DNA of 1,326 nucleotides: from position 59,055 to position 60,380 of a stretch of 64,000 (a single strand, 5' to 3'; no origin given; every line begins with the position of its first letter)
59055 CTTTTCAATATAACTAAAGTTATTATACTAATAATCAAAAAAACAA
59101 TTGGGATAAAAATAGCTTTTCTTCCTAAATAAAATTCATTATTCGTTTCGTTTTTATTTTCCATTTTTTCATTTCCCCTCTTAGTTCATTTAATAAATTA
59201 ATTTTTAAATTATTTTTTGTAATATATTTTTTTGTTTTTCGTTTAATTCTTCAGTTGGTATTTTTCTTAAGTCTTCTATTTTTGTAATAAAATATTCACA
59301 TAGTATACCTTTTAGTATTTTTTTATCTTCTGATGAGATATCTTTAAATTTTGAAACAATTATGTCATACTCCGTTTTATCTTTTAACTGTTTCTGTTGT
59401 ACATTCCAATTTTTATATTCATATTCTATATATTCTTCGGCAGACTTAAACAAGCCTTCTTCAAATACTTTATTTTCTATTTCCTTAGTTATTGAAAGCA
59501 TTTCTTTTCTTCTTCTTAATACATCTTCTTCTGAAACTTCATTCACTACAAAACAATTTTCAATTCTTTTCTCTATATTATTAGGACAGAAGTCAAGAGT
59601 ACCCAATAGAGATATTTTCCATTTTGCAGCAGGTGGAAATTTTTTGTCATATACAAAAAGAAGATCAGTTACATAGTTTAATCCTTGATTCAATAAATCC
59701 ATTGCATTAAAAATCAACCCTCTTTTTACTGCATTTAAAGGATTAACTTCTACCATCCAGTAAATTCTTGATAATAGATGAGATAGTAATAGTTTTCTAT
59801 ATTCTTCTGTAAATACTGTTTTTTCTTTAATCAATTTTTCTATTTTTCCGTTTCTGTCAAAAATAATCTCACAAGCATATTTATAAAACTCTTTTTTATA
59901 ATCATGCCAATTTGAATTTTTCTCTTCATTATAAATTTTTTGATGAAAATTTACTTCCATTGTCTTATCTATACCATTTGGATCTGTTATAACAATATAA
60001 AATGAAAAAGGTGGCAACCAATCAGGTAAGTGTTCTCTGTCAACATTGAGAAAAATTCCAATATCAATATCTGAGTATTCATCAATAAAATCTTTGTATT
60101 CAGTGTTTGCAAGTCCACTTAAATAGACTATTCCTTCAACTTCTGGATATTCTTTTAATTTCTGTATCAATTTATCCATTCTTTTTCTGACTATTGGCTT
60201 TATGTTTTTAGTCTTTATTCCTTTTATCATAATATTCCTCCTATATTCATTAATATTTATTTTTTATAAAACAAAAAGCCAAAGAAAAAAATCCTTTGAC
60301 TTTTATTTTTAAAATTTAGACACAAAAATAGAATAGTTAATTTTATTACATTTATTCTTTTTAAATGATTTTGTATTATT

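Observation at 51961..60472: Compact nine-gene operon with three radical-SAM/SPASM enzymes but no precursor peptide, plus nucleosidase, SDR, HAD, histidine phosphatase, Lnu-like nucleotidyltransferase and NhaC transporter: an uncharacterised small-molecule pathway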

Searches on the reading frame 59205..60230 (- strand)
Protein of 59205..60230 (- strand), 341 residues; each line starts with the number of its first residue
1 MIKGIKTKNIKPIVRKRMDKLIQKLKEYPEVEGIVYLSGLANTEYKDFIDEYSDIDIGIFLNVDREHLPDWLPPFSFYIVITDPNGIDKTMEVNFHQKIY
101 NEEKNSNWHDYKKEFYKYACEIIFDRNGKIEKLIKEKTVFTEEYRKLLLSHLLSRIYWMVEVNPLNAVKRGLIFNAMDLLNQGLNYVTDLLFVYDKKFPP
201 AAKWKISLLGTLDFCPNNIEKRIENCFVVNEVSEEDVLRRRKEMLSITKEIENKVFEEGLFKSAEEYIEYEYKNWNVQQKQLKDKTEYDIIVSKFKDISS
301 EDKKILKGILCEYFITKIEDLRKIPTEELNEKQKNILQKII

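Call 3: search_protein_families(library=pfam, proteins=[window:59205-60230:-], max_evalue=0.01)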
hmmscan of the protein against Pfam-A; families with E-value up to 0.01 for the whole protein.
window:59205-60230:- (341 aa): 2 families
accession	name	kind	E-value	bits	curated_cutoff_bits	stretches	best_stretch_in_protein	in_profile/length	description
PF13228.11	DUF4037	-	0.0013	19.9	22.1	1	120-204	15-100/101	Domain of unknown function (DUF4037)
PF19866.4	DUF6339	-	0.0036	17.5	23.2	0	113-162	33-84/175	Family of unknown function (DUF6339)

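Call 4: search_protein_families(library=ncbifam, proteins=[window:59205-60230:-], max_evalue=0.01)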
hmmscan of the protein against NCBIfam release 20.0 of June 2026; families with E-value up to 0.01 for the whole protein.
window:59205-60230:- (341 aa): 0 families

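Call 22: search_protein_families(library=padloc, proteins=[window:59205-60230:-], max_evalue=0.01)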
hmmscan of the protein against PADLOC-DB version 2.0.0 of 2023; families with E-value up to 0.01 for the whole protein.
window:59205-60230:- (341 aa): 0 families

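Call 24: search_solved_structures(query=window:59205-60230:-, max_evalue=1)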
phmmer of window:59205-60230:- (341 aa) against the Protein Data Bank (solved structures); distinct sequences matched with E-value up to 1: 2.
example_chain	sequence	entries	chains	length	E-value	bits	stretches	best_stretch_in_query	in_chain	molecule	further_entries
9spj_I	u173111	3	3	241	0.33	13.2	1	258-335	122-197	60S ribosomal protein L7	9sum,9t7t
8anp_A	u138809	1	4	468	0.8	12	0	235-281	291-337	Phosphocholine hydrolase Lem3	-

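Call 64: find_homologous_proteins(query=window:59205-60230:-, max_evalue=0.001)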
Query window:59205-60230:- (341 aa): 25 proteins with E <= 0.001 among 2231 candidates.
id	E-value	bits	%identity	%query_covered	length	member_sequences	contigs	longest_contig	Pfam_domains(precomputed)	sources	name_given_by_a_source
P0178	1.0e-201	687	90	100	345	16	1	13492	-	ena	-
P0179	4.3e-199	679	89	98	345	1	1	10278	-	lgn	-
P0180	1.1e-190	651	85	100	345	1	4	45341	-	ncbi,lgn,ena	-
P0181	5.2e-182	622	81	100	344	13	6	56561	-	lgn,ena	-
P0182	6.1e-164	563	74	100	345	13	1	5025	-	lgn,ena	-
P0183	2.1e-161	555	72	100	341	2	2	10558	-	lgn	-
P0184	3.3e-158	544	71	100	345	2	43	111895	-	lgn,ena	-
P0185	1.5e-152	526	69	100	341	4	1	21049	-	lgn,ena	-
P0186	7.0e-133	461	90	66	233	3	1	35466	-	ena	-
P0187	4.7e-125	435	57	100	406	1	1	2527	PF13228.12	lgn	-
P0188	8.2e-125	434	57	100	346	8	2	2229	PF13228.12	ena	-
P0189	3.8e-124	432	56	100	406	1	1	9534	PF13228.12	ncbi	-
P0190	7.5e-123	428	57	100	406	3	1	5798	PF13228.12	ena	-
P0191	6.0e-120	418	52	100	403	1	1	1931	PF13228.12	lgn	-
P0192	3.1e-119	416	55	100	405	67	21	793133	PF13228.12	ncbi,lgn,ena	-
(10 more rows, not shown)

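Call 67: find_encoding_contigs(protein=P0192, flank=10000, max_places=2)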
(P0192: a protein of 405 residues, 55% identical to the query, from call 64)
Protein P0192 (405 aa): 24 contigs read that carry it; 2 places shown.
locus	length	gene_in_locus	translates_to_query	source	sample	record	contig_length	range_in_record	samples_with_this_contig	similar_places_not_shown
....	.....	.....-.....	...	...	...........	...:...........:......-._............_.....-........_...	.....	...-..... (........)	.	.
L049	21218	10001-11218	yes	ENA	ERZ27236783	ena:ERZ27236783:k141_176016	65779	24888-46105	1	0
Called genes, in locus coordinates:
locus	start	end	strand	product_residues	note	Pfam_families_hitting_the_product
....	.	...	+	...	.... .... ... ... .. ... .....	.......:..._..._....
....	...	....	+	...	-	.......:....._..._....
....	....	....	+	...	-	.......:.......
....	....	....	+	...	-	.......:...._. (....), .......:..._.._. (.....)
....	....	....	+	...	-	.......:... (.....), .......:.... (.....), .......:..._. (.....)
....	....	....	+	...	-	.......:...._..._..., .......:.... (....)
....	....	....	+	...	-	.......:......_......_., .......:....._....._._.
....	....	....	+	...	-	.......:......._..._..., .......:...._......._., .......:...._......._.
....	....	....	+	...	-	-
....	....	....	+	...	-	-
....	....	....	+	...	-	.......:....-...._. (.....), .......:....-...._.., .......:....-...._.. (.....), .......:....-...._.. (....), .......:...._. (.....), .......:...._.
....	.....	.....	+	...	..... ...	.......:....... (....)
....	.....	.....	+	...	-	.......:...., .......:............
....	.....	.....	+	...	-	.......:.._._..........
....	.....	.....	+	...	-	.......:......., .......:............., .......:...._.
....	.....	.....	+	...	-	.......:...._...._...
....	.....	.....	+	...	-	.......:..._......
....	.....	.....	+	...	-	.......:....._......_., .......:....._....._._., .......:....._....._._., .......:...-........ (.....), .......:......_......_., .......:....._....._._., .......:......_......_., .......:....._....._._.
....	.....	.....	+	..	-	-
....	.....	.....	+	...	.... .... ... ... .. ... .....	?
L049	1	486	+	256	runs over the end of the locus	PF01177:Asp_Glu_race, PF01232:Mannitol_dh (faint)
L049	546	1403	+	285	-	PF03631:Virul_fac_BrkB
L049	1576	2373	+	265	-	PF14808:TMEM164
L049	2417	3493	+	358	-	PF01113:DapB_N (weak), PF19328:DAP_DH_C (faint)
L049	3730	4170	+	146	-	PF01816:LRV (faint), PF02985:HEAT (faint), PF25591:LRV_2 (faint)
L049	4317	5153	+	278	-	PF08543:Phos_pyr_kin, PF00294:PfkB (weak)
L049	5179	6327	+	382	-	PF00534:Glycos_transf_1, PF13692:Glyco_trans_1_4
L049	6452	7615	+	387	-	PF10509:GalKase_gal_bdg, PF00288:GHMP_kinases_N, PF08544:GHMP_kinases_C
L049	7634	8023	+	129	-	-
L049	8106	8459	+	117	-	-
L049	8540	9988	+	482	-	PF00133:tRNA-synt_1 (faint), PF01406:tRNA-synt_1e, PF01921:tRNA-synt_1f (faint), PF09334:tRNA-synt_1g (weak), PF09190:DALR_2 (faint), PF23493:CysS_C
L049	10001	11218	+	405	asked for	PF13228:DUF4037 (weak)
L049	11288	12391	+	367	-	PF08665:PglZ, PF01663:Phosphodiest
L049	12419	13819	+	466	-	PF03553:Na_H_antiporter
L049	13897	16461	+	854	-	PF11897:DUF3417, PF00343:Phosphorylase, PF28476:GlgP_C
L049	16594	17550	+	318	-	PF03816:LytR_cpsA_psr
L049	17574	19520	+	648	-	PF13727:CoA_binding_3, PF00106:adh_short (weak), PF01073:3Beta_HSD, PF01370:Epimerase, PF02719:Polysacc_synt_2, PF04321:RmlD_sub_bind, PF16363:GDP_Man_Dehyd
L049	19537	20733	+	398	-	PF00155:Aminotran_1_2, PF01041:DegT_DnrJ_EryC1, PF01053:Cys_Met_Meta_PP (weak)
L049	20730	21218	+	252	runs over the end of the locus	PF02397:Bac_transf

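Call 68: find_encoding_contigs(protein=P0184, flank=10000, max_places=1)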
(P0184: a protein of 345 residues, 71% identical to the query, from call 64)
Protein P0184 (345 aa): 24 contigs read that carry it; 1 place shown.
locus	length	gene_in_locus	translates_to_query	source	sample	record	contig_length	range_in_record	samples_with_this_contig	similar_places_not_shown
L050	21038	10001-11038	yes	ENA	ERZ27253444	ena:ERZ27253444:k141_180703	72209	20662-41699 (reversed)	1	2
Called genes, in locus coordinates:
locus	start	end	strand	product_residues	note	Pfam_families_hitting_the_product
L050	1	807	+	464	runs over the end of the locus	PF01336:tRNA_anti-codon, PF00152:tRNA-synt_2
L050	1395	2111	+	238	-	PF02353:CMAS (weak), PF13489:Methyltransf_23, PF13847:Methyltransf_31 (weak), PF08241:Methyltransf_11, PF13649:Methyltransf_25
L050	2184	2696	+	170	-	PF13518:HTH_28, PF13565:HTH_32 (faint), PF13518:HTH_28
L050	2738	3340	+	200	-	PF13276:HTH_21, PF00665:rve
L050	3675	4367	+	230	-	PF13328:HD_4, PF01966:HD (weak)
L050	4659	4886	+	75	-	PF04055:Radical_SAM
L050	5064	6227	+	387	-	PF06782:UPF0236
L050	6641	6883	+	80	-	-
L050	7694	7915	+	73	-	-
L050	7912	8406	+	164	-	PF13328:HD_4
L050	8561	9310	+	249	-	PF01406:tRNA-synt_1e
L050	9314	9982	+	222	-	PF01406:tRNA-synt_1e, PF09190:DALR_2 (weak), PF23493:CysS_C (weak)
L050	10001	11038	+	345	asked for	-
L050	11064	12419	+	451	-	PF03553:Na_H_antiporter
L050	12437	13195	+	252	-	PF00702:Hydrolase, PF13419:HAD_2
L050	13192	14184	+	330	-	PF13353:Fer4_12, PF04055:Radical_SAM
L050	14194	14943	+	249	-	PF00106:adh_short, PF13561:adh_short_C2, PF23441:SDR (weak), PF08659:KR (weak), PF08643:DUF1776 (weak)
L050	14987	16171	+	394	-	PF04055:Radical_SAM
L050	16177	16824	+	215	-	PF01048:PNP_UDP_1 (faint)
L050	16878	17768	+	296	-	PF04055:Radical_SAM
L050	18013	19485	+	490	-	PF01406:tRNA-synt_1e, PF01921:tRNA-synt_1f (faint), PF09334:tRNA-synt_1g (weak), PF00133:tRNA-synt_1 (weak), PF09190:DALR_2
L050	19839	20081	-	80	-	PF00072:Response_reg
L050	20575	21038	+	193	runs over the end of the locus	-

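Call 71: predict_structure(alignment_id=A3)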
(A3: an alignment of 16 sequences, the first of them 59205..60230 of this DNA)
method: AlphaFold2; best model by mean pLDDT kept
length: 341 residues; sequences in the alignment: 16
mean_pLDDT: 92.2   pTM: 0.84
mean pLDDT of the five models: 92.2, 90.5, 89.3, 88.7, 85.0
residues with pLDDT >= 90: 271; 70-90: 59; 50-70: 9; < 50: 2
segments of 3 or more residues with pLDDT < 50: none
pLDDT, mean of each block of 10 residues (from residue 1): 67 94 97 96 87 93 96 94 89 96 94 93 97 96 95 97 98 97 97 95 86 90 93 96 98 95 91 74 84 90 93 94 93 93 89
secondary structure, 60 per line:
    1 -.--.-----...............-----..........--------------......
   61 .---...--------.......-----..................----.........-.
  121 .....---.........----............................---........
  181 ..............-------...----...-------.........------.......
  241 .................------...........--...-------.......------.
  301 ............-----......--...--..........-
elements in order: H11-25 E31-37 E55-61 E76-82 E88-99 H100-105 H110-118 E120-125 H129-137 H142-169 H173-194 H219-227 H234-257 H264-274 H287-293 H300-312 H318-323 H331-340

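Call 74: fold_search(model_id=the predicted structure, library=pdb)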
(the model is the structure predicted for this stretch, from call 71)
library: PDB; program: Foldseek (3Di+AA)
matches with E <= 10: 444; with E <= 0.001: 13
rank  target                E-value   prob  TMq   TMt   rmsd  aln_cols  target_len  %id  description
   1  3c18_B                1.8e-07  1.00  0.41  0.47  10.4       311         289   15  Crystal structure of nucleotidyltransferase-like protein (ZP_00538802.1) from Exiguobacterium sibiricum 255-15 at 1.90 (released 2008-02-12)
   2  3c18_A                2.4e-07  1.00  0.42  0.47   9.8       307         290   14  Crystal structure of nucleotidyltransferase-like protein (ZP_00538802.1) from Exiguobacterium sibiricum 255-15 at 1.90 (released 2008-02-12)
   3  6nmk_B                4.6e-07  1.00  0.49  0.62   5.8       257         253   12  Binary complex structure of the T130K mutant of ANT-4'' with Neomycin (released 2020-01-15)
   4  6nmk_A                5.6e-07  1.00  0.50  0.64   5.5       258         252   13  Binary complex structure of the T130K mutant of ANT-4'' with Neomycin (released 2020-01-15)
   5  6p06_A                8.0e-07  1.00  0.51  0.66   5.2       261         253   13  Ternary structure of the E52D mutant of ANT-4 with Neomycin and AMPCPP (released 2020-01-29)
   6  6un8_A                1.1e-06  1.00  0.47  0.61   5.9       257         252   13  Wild type ANT bound to neomycin (released 2020-05-06)
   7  6un8_B                1.1e-06  1.00  0.49  0.63   5.7       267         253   12  Wild type ANT bound to neomycin (released 2020-05-06)
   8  3jyy_B                1.3e-06  1.00  0.42  0.51   7.7       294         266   18  SeMet LinB complexed with PPi (released 2009-11-03)
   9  3jyy_A                1.3e-06  1.00  0.41  0.50   7.6       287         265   17  SeMet LinB complexed with PPi (released 2009-11-03)
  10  6p01_A                2.7e-06  1.00  0.50  0.65   5.5       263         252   13  Apo structure of the E52D mutant of ANT-4 (released 2020-01-29)
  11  1kan_A                2.7e-06  1.00  0.48  0.61   5.9       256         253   12  MOLECULAR STRUCTURE OF KANAMYCIN NUCLEOTIDYLTRANSFERASE DETERMINED TO 3.0-ANGSTROMS RESOLUTION (released 1994-08-31)
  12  1kny_A                3.9e-06  1.00  0.50  0.64   5.3       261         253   13  KANAMYCIN NUCLEOTIDYLTRANSFERASE (released 1996-08-17)
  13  9dbj_A                9.9e-04  1.00  0.25  0.35  10.9       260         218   16  Structure of Hailong HalB R164A mutant with non-hydrolyzable dATP (released 2025-05-07)
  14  9dbj_D                1.4e-03  0.99  0.25  0.35  11.1       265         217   17  Structure of Hailong HalB R164A mutant with non-hydrolyzable dATP (released 2025-05-07)
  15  9dbj_C                1.7e-03  0.99  0.25  0.36  12.4       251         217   14  Structure of Hailong HalB R164A mutant with non-hydrolyzable dATP (released 2025-05-07)
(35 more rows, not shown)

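Call 80: search_protein_families(library=pfam, proteins=[L050:18013-19485:+], max_evalue=0.001)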
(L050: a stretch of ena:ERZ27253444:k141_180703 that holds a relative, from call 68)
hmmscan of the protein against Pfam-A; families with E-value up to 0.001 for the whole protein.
L050:18013-19485:+ (490 aa): 5 families
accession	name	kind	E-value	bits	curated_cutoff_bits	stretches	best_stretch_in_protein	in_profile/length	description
PF01406.26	tRNA-synt_1e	-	3.7e-126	421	27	1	14-311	2-299/301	tRNA synthetases class I (C) catalytic domain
PF09334.17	tRNA-synt_1g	-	8.2e-12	45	20.1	1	226-308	289-371/391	tRNA synthetases class I (M)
PF01921.24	tRNA-synt_1f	-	1.2e-09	38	27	1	259-304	275-321/360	tRNA synthetases class I (K)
PF00133.28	tRNA-synt_1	-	8.8e-09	35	22.7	1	221-303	330-413/414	tRNA synthetases class I (I, L, M and V)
PF09190.17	DALR_2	-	5.5e-08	33.7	22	1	353-404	2-50/57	DALR domain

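Call 92: search_protein_families(library=ncbifam, proteins=[L050:18013-19485:+], max_evalue=1e-10)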
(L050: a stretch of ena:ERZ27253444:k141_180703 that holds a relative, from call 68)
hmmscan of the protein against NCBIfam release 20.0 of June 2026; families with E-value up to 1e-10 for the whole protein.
L050:18013-19485:+ (490 aa): 8 families
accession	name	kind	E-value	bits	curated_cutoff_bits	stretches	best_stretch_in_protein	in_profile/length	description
TIGR00435.1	cysS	equivalog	1.7e-158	528.5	340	1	1-482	1-464/466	cysteine--tRNA ligase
NF011108.0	PRK14536.1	equivalog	1.5e-101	340.6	780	1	1-482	3-488/490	cysteine--tRNA ligase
TIGR03447.1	mycothiol_MshC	equivalog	3.2e-79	266.6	485.1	1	2-384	19-389/411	cysteine--1-D-myo-inosityl 2-amino-2-deoxy-alpha-D-glucopyranoside ligase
NF011107.0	PRK14534.1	equivalog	6.7e-61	206.8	744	1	1-480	3-477/481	cysteine--tRNA ligase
NF008900.0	PRK12267.1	equivalog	1e-13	50.7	598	0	221-453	256-498/648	methionine--tRNA ligase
NF008957.0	PRK12300.1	subfamily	2.1e-13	49.1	677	1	221-400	581-757/946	leucine--tRNA ligase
TIGR00398.1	metG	equivalog_domain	2.7e-12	46.2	336.35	0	226-440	289-509/530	methionine--tRNA ligase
TIGR00395.1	leuS_arch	equivalog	6e-11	41.1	648.5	0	220-327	574-683/938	leucine--tRNA ligase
